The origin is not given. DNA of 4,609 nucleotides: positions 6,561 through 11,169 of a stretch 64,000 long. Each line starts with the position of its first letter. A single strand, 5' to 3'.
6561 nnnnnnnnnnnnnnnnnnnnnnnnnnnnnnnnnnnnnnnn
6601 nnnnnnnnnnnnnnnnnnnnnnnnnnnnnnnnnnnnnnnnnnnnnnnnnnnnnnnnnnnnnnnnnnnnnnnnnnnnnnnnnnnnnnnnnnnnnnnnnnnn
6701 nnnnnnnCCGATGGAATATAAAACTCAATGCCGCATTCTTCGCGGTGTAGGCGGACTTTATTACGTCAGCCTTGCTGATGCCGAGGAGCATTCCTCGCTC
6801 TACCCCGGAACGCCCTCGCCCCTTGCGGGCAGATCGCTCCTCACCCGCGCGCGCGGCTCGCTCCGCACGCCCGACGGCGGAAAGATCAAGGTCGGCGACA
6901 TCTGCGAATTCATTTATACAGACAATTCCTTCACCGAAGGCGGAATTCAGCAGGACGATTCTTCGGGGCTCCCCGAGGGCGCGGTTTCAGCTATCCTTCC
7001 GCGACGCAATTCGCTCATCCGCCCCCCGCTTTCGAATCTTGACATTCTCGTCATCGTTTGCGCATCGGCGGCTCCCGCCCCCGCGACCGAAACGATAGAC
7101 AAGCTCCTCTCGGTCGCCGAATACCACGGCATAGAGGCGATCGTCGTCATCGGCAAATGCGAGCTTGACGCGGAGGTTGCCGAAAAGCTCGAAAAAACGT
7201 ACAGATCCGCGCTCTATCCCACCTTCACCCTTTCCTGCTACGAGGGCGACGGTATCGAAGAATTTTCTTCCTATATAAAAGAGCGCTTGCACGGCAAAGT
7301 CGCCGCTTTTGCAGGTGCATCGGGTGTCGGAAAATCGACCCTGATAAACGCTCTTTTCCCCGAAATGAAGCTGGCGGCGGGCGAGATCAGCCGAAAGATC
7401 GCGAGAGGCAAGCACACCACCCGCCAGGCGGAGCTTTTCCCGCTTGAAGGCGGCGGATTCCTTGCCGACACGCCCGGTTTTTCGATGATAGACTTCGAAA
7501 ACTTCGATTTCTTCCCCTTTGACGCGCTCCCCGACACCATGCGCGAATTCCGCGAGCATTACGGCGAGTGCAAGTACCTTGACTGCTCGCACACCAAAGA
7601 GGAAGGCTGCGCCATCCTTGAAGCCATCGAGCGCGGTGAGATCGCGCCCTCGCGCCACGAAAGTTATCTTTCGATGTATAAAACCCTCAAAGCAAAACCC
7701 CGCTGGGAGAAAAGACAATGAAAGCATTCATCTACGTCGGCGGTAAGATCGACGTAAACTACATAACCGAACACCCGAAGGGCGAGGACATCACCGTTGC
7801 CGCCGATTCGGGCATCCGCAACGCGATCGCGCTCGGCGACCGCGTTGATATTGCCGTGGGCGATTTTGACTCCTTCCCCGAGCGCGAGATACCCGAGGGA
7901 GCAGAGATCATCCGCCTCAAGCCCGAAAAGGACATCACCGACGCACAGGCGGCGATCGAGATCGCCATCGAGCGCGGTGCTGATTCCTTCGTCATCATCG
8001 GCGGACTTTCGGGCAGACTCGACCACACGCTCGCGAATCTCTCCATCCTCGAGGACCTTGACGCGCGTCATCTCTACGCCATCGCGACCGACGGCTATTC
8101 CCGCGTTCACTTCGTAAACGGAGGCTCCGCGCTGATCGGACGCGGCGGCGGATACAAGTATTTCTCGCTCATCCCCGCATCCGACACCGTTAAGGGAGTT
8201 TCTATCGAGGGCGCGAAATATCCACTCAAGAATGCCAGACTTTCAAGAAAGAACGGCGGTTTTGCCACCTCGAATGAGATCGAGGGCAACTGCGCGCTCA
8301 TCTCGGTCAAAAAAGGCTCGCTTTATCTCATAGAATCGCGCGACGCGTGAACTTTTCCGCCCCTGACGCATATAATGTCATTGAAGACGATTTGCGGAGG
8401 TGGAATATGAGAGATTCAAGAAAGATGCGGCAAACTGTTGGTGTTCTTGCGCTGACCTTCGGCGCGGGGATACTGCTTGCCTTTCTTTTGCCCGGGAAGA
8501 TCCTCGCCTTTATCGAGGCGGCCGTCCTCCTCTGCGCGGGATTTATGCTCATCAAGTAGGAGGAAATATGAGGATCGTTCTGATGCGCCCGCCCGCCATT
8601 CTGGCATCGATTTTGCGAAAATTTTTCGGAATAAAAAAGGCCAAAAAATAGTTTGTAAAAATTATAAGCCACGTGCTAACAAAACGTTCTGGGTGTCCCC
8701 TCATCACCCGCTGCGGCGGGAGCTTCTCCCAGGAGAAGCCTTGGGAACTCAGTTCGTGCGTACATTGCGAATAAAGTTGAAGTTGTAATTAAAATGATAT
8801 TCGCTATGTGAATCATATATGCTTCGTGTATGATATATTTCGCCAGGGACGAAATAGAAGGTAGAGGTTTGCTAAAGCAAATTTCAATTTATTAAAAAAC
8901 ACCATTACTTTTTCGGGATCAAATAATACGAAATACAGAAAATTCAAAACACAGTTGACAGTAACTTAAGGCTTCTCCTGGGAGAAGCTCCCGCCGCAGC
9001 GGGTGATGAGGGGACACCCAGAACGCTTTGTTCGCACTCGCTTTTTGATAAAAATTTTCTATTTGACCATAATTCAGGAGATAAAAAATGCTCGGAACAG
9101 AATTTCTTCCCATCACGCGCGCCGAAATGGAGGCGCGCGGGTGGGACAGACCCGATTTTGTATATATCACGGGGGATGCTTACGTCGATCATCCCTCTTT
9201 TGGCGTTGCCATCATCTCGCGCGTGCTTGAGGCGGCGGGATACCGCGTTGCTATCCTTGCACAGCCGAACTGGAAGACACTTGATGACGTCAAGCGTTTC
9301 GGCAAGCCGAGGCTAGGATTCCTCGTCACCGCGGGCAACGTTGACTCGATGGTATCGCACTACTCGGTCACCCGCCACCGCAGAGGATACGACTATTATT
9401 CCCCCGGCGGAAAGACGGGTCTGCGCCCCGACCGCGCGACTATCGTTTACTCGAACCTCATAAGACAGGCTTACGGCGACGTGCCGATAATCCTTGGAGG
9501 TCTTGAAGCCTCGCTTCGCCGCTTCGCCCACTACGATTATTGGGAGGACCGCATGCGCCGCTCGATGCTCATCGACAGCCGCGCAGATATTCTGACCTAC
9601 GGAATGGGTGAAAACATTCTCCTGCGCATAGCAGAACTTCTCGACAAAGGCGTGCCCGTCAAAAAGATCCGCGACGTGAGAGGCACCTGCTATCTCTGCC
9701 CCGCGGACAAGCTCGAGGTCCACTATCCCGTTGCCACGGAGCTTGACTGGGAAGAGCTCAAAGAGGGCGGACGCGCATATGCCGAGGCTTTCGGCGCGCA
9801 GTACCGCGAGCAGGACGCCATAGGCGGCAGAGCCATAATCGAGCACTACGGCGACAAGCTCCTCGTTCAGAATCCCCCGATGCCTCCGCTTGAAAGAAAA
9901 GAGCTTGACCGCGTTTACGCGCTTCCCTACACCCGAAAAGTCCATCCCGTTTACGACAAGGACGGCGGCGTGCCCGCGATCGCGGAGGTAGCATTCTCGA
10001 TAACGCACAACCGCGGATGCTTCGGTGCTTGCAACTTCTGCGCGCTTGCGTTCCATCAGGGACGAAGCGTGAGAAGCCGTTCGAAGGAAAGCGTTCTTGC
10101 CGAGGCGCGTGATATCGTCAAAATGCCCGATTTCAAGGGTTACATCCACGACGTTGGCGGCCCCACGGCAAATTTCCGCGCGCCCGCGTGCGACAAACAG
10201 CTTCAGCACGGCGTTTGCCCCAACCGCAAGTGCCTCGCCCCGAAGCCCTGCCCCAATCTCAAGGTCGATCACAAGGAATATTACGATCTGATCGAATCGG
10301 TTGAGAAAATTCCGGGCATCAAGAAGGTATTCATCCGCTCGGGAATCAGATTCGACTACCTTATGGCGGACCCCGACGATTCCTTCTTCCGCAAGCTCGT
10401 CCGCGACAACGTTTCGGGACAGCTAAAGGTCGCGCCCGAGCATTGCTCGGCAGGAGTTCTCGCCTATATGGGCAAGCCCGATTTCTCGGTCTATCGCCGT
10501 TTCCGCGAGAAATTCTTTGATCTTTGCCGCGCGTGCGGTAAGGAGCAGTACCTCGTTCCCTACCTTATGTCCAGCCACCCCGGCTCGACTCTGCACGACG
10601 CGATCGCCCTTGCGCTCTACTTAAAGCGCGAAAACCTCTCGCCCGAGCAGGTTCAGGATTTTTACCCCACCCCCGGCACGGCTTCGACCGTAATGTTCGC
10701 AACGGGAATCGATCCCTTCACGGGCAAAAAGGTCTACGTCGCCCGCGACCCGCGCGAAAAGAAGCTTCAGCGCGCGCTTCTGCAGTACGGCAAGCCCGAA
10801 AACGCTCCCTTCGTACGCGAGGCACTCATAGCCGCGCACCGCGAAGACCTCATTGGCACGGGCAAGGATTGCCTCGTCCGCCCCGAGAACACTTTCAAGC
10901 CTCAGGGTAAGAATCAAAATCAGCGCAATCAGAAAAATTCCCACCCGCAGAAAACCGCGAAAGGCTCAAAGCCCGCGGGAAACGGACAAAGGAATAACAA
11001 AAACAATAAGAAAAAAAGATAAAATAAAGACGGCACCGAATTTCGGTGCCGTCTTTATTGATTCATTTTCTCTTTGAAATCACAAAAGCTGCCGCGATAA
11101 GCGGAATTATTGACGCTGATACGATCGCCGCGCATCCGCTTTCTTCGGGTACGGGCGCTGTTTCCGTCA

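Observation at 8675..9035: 361-bp element with 68-nt near-perfect inverted arms and an AT-rich, ORF-less core between spoVM and ygiQ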

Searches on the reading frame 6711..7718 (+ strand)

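Call 74: search_protein_families(library=pfam, proteins=[window:6711-7718:+], max_evalue=1)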
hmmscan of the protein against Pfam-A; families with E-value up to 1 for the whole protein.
window:6711-7718:+ (336 aa): 15 families
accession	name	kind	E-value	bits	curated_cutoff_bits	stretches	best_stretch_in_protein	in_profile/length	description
PF03193.22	RsgA_GTPase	-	3.3e-46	157.7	30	1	95-262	1-173/174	RsgA GTPase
PF01926.29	MMR_HSR1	-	2.4e-07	31.3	21.9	1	198-260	2-57/113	50S ribosome-binding GTPase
PF00005.33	ABC_tran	-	1.1e-05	26.5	25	1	194-232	10-51/137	ABC transporter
PF13521.12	AAA_28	-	0.0025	18.5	27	1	199-241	3-46/164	AAA domain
PF00009.33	GTP_EFTU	-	0.0026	17.8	26.5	1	108-191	91-184/188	Elongation factor Tu GTP binding domain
PF16745.11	RsgA_N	-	0.0028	17.8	27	1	44-72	22-49/54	RsgA N-terminal domain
PF13555.12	AAA_29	-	0.0037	17.4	27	1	194-215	22-42/61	P-loop containing region of AAA domain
PF13481.12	AAA_25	-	0.017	15.2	27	1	182-212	19-50/195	AAA domain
PF00735.24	Septin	-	0.02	14.6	26.2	1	201-236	10-45/280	Septin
PF20703.3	nSTAND1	-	0.078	13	27.1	1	191-220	28-59/379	Novel STAND NTPase 1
PF25201.1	nSTAND6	-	0.081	13.4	27.7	1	200-243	23-64/148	Novel STAND NTPase 6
PF13460.12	NAD_binding_10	-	0.095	13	27.2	1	109-170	60-119/184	NAD(P)H-binding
PF13191.12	AAA_16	-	0.13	13.2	32.6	1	201-220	30-49/167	AAA ATPase domain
PF00004.35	AAA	-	0.21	12.5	21.2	1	200-232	3-35/131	ATPase family associated with various cellular activities (AAA)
PF18854.6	baeRF_family10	-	0.23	12.2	27.1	1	127-174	78-125/143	Bacterial archaeo-eukaryotic release factor family 10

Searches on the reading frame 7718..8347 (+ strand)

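Call 74: search_protein_families(library=pfam, proteins=[window:7718-8347:+], max_evalue=1)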
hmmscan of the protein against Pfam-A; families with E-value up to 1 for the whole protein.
window:7718-8347:+ (210 aa): 3 families
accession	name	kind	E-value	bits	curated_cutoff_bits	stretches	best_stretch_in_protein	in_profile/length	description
PF04263.21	TPK_catalytic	-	9.3e-20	71.1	30.7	1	22-116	7-106/113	Thiamin pyrophosphokinase, catalytic domain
PF04265.19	TPK_B1_binding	-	1.1e-12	47.8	22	1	145-201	9-66/67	Thiamin pyrophosphokinase, vitamin B1 binding domain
PF01884.23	PcrB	-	0.057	13.3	23.9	1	63-109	8-52/226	PcrB family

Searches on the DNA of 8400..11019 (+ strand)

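Call 5: search_rna_families(source=window, start=8400, end=9300, threshold=evalue, max_evalue=10, show_alignments=3)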
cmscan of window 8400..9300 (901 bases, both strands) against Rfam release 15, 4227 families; matches with E-value up to 10: 4.
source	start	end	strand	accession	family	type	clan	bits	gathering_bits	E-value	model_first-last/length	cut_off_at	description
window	8786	8841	+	RF01706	Gut-1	Gene; sRNA;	-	18.2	50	1.1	1-77/77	no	Gut-1 RNA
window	9042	9115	-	RF02289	TtnuCD13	Gene; snRNA; snoRNA; CD-box;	-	17.2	75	7.1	1-63/63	no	Tetrahymena snoRNA TtnuCD13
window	9041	9090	+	RF02980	freshwater-2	Cis-reg;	-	16.4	49.9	10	1-84/84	no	freshwater-2 RNA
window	9214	9247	-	RF01531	TB10Cs3H1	Gene; snRNA; snoRNA; HACA-box;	-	15.5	40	5.8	1-62/62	no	Trypanosomatid snoRNA TB10Cs3H1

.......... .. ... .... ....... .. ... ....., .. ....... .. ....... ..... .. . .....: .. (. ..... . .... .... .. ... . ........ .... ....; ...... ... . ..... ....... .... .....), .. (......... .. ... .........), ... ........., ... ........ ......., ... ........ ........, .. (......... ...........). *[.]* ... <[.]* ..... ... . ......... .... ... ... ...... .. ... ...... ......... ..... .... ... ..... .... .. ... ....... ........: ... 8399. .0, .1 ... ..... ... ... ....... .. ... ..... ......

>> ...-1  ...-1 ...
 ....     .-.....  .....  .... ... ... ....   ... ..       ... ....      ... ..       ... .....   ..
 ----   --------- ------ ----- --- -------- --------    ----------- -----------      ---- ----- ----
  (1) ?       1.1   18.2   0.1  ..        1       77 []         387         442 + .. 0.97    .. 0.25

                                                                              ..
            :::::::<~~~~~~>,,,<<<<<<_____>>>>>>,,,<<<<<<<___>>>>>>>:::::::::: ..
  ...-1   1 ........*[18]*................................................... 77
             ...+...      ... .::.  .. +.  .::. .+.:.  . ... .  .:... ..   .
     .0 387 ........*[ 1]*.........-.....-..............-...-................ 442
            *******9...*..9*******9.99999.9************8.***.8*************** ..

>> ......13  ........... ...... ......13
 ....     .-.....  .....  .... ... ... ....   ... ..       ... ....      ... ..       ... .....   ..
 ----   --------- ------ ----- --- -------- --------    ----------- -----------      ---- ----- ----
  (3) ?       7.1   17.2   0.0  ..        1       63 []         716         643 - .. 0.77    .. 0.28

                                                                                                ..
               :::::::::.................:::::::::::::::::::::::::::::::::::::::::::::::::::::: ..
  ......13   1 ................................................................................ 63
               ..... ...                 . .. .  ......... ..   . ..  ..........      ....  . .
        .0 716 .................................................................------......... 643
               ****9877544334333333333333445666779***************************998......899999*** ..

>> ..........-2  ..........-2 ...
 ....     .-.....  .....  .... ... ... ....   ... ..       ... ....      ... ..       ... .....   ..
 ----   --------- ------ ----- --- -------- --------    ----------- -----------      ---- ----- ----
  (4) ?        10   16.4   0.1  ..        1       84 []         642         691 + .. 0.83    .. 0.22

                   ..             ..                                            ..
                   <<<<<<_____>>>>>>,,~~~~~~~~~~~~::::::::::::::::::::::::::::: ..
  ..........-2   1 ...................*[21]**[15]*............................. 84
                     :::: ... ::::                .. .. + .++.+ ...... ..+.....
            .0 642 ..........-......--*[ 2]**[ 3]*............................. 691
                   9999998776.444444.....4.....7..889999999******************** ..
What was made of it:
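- On Gut-1 RNA (Rfam RF01706): Window core 18.2 bits, E 1.1 (call 5).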

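Call 45: search_dna_similar(query=window:8652-9075:+, collection=plasmids, mode=distant, max_evalue=0.01, max_rows=10)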
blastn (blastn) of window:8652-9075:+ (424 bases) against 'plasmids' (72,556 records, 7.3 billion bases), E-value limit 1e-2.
No match.

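Call 46: search_dna_similar(query=window:8652-9075:+, collection=phages, mode=distant, max_evalue=0.01, max_rows=10)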
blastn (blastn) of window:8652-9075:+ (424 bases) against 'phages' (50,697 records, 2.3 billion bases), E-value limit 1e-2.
No match.
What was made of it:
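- On MITE (miniature inverted-repeat transposable element): No match in plasmids or phages (calls 45-46).
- Tried and rejected: Plasmid and phage collections: no similarity (calls 45-46).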

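Call 80: search_rna_families(sources=[L085, L093, L064, L028, L079], threshold=evalue, max_evalue=0.01)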
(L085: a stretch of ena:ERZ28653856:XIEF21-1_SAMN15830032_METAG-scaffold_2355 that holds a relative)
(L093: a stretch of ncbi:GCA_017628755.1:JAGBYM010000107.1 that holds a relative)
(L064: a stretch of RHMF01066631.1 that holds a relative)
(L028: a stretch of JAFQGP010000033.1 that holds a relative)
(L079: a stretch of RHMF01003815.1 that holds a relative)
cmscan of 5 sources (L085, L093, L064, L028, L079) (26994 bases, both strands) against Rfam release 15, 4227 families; matches with E-value up to 0.01: 3.
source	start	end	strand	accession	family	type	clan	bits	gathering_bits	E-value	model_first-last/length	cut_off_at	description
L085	1384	1467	-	RF01706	Gut-1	Gene; sRNA;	-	70.4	50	2e-12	1-77/77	no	Gut-1 RNA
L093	3602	3875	-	RF04209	MIR7533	Gene; miRNA;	-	44.9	230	4.6e-06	1-249/249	no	MIR7533 microRNA precursor family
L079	7000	7080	+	RF01706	Gut-1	Gene; sRNA;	-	32.2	50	0.0094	1-77/77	no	Gut-1 RNA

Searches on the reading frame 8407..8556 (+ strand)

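Call 74: search_protein_families(library=pfam, proteins=[window:8407-8556:+], max_evalue=1)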
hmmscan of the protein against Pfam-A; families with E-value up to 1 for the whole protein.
seq(50 aa): 0 families

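Call 75: search_protein_families(library=ncbifam, proteins=[window:8407-8556:+], max_evalue=10)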
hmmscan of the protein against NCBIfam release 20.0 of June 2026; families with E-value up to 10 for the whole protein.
seq(50 aa): 1 family
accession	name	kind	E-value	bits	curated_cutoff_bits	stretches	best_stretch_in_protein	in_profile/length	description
NF007577.0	PRK10209.1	equivalog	0.017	14.9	189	1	4-49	20-65/190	HdeD family acid-resistance protein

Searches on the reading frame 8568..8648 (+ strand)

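Call 74: search_protein_families(library=pfam, proteins=[window:8568-8648:+], max_evalue=1)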
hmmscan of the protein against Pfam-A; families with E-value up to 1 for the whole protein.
seq(27 aa): 0 families

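Call 75: search_protein_families(library=ncbifam, proteins=[window:8568-8648:+], max_evalue=10)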
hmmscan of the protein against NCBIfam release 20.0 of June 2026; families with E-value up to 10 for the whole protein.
seq(27 aa): 1 family
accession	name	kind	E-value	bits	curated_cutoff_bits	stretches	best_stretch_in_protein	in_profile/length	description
NF033436.3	SpoVM_broad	equivalog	5.9e-05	23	31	1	1-25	1-25/26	stage V sporulation protein SpoVM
